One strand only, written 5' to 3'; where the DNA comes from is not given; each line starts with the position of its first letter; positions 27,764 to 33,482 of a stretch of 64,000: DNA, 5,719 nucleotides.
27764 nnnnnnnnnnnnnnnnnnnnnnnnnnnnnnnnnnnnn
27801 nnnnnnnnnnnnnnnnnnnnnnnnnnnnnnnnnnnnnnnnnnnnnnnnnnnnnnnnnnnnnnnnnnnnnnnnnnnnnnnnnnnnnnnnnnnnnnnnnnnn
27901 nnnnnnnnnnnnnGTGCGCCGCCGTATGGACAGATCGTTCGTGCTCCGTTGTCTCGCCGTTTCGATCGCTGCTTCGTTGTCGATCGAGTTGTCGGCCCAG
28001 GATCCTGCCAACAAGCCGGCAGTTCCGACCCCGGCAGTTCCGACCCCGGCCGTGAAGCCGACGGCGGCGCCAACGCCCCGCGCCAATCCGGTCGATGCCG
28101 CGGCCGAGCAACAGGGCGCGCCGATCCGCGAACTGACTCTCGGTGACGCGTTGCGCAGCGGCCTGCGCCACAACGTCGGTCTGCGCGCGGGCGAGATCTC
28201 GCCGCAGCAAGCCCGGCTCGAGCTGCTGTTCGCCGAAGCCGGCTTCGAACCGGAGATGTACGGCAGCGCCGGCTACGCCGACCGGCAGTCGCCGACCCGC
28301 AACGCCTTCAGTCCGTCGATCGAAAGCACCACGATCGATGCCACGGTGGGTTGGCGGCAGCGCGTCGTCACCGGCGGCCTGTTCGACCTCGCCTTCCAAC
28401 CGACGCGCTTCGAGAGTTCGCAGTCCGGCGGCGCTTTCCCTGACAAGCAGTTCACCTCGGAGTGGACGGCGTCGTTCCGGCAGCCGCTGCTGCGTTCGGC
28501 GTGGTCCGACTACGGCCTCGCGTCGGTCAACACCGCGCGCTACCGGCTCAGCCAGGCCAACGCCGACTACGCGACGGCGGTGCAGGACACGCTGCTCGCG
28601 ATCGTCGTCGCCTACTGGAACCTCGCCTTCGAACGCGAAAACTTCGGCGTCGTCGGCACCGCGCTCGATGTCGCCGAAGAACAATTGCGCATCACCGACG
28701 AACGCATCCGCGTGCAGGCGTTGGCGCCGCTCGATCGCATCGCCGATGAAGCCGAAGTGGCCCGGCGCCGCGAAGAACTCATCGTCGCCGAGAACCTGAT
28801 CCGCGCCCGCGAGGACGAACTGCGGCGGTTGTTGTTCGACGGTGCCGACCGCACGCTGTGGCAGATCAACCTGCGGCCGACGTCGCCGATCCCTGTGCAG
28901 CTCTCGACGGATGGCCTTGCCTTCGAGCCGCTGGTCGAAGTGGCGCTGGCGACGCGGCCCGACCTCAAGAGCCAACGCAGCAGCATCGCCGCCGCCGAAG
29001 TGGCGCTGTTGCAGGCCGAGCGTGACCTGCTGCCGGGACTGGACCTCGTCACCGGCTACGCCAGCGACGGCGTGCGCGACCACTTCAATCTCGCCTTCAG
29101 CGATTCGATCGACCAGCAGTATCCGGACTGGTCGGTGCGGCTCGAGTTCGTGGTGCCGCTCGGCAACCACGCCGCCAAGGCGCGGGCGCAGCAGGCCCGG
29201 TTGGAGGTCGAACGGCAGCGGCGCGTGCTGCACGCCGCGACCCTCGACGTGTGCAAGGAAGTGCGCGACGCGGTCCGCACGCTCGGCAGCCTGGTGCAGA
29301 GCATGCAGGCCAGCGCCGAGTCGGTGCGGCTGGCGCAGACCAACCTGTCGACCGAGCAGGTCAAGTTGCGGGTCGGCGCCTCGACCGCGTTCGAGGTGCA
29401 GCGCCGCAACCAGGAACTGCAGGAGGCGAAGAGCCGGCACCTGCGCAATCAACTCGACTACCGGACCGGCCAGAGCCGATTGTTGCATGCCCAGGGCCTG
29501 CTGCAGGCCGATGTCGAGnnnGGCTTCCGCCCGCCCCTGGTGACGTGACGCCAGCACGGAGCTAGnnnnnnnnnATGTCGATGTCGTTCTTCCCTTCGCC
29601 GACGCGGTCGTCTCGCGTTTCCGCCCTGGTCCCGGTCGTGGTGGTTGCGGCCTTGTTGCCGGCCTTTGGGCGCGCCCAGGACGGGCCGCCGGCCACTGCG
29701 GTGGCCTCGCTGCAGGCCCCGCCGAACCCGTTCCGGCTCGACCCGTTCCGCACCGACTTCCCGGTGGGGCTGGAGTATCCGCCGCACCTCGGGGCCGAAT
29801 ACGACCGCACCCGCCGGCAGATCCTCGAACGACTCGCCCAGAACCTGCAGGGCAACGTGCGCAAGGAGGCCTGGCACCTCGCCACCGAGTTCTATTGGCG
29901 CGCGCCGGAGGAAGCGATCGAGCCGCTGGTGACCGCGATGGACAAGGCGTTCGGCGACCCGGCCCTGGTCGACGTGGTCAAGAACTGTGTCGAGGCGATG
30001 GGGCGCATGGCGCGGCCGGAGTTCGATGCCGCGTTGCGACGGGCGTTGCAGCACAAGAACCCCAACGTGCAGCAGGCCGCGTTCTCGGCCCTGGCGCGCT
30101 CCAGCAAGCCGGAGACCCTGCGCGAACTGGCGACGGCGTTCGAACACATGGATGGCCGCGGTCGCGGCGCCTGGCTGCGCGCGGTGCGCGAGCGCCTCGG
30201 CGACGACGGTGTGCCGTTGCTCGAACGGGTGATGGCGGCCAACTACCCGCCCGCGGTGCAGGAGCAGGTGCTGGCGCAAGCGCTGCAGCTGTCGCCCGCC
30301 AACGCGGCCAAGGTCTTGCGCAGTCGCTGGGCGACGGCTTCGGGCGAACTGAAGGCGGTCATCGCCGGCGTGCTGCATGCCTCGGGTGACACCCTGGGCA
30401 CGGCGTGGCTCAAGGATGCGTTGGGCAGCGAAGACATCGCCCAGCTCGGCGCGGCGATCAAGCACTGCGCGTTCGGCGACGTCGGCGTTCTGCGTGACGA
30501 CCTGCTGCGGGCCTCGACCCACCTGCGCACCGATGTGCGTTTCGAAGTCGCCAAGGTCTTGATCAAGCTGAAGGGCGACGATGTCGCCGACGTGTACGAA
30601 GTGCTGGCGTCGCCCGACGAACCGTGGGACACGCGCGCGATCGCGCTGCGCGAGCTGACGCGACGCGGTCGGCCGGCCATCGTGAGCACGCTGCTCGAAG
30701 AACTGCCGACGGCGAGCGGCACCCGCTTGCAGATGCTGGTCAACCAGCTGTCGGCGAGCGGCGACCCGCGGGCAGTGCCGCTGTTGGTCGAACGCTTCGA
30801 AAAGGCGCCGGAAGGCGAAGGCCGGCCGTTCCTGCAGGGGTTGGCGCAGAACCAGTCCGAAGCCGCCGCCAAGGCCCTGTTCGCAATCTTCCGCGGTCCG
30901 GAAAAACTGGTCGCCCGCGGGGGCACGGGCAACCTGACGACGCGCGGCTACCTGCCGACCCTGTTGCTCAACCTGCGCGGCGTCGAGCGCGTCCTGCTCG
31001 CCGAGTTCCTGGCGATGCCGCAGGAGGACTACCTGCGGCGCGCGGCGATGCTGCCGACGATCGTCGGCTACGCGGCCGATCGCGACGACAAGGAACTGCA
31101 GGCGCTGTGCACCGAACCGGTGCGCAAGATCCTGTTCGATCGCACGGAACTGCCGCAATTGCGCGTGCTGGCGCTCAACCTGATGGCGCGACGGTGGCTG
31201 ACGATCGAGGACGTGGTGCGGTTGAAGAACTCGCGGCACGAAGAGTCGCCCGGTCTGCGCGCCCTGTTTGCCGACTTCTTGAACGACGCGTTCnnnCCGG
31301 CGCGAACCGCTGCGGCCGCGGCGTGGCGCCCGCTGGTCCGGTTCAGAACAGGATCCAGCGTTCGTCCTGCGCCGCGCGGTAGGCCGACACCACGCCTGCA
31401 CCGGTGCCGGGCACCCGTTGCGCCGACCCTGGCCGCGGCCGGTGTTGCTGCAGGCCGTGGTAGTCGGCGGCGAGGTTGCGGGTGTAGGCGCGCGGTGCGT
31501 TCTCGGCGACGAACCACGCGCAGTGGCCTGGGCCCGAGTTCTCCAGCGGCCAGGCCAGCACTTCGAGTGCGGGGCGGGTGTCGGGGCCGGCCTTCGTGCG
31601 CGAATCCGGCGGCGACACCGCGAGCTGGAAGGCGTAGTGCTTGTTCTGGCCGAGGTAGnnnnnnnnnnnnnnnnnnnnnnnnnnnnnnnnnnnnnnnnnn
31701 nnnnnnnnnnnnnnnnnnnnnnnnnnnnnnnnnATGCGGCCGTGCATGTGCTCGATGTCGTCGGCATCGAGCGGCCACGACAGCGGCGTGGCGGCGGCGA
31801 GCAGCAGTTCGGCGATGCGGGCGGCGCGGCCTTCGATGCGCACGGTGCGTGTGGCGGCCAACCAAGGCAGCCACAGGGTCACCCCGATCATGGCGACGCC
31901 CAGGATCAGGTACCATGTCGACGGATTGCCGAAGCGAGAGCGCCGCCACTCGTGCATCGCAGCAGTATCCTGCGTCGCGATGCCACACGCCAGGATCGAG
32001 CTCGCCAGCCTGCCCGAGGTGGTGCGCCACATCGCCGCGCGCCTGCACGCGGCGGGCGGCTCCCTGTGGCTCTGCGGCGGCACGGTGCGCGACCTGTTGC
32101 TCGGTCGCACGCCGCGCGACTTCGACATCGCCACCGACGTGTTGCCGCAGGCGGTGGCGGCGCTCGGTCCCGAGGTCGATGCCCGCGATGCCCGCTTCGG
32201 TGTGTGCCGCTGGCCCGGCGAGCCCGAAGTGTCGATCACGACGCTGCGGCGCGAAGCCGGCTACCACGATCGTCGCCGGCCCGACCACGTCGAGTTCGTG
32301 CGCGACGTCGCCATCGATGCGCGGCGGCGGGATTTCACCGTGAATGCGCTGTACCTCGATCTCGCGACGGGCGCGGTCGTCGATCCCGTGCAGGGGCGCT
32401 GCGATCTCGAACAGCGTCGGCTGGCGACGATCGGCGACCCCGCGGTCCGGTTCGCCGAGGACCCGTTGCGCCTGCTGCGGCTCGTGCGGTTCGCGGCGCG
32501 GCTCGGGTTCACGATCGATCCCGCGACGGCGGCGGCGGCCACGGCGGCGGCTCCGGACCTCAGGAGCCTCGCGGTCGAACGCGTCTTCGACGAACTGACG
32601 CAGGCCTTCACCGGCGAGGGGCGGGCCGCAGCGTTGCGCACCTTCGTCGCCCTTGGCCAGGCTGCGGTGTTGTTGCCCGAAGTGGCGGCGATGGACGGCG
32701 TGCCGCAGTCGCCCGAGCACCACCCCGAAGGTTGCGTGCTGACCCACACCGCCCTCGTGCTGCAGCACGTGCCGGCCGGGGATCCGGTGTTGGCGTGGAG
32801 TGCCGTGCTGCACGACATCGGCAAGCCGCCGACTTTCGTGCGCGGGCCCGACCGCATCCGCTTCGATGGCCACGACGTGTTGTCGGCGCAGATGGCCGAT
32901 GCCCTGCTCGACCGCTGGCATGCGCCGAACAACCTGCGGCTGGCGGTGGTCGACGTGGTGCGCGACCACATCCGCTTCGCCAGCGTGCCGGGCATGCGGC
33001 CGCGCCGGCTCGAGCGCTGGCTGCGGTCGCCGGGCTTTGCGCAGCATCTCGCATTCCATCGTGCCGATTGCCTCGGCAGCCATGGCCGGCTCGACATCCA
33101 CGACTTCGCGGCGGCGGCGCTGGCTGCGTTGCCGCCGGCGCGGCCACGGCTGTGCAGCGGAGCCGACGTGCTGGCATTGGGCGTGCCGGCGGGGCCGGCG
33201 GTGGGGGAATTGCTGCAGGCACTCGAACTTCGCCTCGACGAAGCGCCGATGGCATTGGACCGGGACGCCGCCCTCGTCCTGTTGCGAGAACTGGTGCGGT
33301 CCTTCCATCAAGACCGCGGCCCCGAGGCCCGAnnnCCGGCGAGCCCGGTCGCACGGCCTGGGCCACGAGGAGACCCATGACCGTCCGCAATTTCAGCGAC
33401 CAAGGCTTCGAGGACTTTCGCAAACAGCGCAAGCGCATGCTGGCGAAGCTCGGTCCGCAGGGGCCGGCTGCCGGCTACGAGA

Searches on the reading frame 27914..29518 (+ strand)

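Call 84: search_protein_families(library=pfam, proteins=[window:27914-29518:+], max_evalue=0.001)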
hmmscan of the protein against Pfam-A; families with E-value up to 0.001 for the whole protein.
window:27914-29518:+ (535 aa): 1 family
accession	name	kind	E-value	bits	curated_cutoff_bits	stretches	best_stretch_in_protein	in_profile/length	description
PF02321.23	OEP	-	5.2e-29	101.8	22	2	338-525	2-184/187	Outer membrane efflux protein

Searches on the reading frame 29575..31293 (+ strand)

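Call 84: search_protein_families(library=pfam, proteins=[window:29575-31293:+], max_evalue=0.001)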
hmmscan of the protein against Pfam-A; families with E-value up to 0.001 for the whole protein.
window:29575-31293:+ (573 aa): 2 families
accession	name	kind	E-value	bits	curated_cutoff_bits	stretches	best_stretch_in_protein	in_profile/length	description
PF13646.12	HEAT_2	-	5.2e-16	59.1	27.7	2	136-193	18-75/88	HEAT repeats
PF11838.14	ERAP1_C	-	5.1e-05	23.3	38.2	0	128-185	165-220/318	ERAP1-like C-terminal domain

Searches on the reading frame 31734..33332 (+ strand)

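Call 84: search_protein_families(library=pfam, proteins=[window:31734-33332:+], max_evalue=0.001)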
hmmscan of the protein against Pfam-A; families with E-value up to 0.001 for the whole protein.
window:31734-33332:+ (533 aa): 3 families
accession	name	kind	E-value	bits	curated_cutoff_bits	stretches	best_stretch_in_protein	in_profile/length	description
PF01743.26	PolyA_pol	-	1.5e-27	96.8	23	1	111-230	1-125/126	Poly A polymerase head domain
PF12627.12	PolyA_pol_RNAbd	-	1.4e-11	44.4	22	1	258-319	1-62/64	Probable RNA and SrmB- binding site of polymerase A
PF01966.28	HD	-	0.00021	22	22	1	352-417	26-90/116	HD domain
